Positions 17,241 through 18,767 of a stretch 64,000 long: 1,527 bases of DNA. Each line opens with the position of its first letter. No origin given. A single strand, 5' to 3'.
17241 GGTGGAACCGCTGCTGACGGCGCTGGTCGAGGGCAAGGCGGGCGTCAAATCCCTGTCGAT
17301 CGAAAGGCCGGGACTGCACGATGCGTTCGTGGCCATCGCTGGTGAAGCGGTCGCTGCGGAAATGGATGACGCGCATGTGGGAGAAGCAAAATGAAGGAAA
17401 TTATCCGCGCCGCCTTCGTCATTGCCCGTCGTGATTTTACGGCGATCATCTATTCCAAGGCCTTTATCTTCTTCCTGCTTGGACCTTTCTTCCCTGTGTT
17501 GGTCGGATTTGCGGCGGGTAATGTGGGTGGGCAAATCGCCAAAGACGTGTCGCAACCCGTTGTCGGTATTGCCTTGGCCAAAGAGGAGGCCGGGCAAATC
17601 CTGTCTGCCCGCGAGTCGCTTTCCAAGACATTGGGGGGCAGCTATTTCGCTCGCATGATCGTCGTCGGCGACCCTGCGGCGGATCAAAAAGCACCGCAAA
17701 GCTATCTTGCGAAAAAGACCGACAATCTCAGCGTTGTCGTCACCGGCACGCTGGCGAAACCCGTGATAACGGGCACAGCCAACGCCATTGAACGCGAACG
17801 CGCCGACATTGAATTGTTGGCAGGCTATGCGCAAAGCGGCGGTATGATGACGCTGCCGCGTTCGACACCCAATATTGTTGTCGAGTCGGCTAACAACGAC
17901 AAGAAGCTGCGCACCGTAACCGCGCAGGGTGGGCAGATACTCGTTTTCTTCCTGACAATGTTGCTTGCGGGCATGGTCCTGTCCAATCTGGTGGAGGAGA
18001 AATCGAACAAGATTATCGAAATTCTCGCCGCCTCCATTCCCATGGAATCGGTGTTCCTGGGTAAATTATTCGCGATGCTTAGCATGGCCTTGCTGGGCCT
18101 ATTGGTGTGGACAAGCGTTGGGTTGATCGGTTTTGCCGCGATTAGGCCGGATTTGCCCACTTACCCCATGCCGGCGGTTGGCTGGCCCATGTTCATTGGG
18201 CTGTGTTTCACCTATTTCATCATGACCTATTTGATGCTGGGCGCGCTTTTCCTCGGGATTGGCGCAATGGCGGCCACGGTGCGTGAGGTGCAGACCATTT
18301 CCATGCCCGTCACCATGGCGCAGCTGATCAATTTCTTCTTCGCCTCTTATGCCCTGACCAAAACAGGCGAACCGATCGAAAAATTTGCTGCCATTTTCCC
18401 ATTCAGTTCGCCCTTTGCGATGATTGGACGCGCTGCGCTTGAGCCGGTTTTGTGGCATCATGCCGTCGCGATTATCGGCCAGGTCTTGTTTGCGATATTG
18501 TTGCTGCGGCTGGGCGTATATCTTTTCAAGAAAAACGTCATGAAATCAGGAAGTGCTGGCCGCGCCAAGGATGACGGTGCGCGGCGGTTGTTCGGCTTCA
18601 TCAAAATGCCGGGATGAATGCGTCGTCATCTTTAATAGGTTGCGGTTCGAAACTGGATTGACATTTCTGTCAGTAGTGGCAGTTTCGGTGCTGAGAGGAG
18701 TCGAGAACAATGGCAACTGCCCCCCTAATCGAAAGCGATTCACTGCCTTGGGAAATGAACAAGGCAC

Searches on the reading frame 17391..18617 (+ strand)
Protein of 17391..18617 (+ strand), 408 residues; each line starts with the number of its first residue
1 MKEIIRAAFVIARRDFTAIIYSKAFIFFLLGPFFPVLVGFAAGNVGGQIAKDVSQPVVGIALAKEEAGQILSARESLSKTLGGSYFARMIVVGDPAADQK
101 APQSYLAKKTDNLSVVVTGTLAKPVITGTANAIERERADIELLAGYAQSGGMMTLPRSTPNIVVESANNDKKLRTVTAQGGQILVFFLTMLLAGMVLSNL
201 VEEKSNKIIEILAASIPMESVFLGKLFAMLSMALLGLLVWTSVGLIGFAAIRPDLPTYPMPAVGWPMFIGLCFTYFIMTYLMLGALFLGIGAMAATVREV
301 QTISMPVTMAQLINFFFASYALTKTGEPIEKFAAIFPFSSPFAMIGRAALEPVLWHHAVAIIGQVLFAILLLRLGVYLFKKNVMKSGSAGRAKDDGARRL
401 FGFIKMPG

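Call 31: find_encoding_contigs(protein=window:17391-18617:+, flank=10000, max_places=1)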
Protein window:17391-18617:+ (408 aa): 2 contigs read that carry it; 1 place shown.
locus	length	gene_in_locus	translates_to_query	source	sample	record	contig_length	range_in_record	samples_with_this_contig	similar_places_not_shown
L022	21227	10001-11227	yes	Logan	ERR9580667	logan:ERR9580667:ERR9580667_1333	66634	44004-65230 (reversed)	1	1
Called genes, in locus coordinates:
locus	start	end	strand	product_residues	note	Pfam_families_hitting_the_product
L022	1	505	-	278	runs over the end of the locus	-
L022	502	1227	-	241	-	PF02602:HEM4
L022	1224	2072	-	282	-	PF01379:Porphobil_deam, PF03900:Porphobil_deamC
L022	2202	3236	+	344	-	PF22521:HypF_C_2 (faint), PF00814:TsaD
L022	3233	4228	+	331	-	PF01210:NAD_Gly3P_dh_N, PF07479:NAD_Gly3P_dh_C, PF20618:GPD_NAD_C_bact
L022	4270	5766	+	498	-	PF13440:Polysacc_synt_3 (weak)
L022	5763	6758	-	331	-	PF00294:PfkB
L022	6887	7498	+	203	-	PF07264:EI24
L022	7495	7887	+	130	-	-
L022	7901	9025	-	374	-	PF08331:QueG_DUF1730, PF13484:Fer4_16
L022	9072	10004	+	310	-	PF00005:ABC_tran, PF13304:AAA_21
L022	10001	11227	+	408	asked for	PF12698:ABC2_membrane_3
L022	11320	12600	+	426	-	PF00067:p450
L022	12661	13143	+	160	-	PF01641:SelR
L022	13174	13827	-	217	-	PF12796:Ank_2, PF13637:Ank_4 (faint), PF13857:Ank_5 (faint), PF13606:Ank_3 (faint), PF12796:Ank_2 (weak), PF00023:Ank (weak)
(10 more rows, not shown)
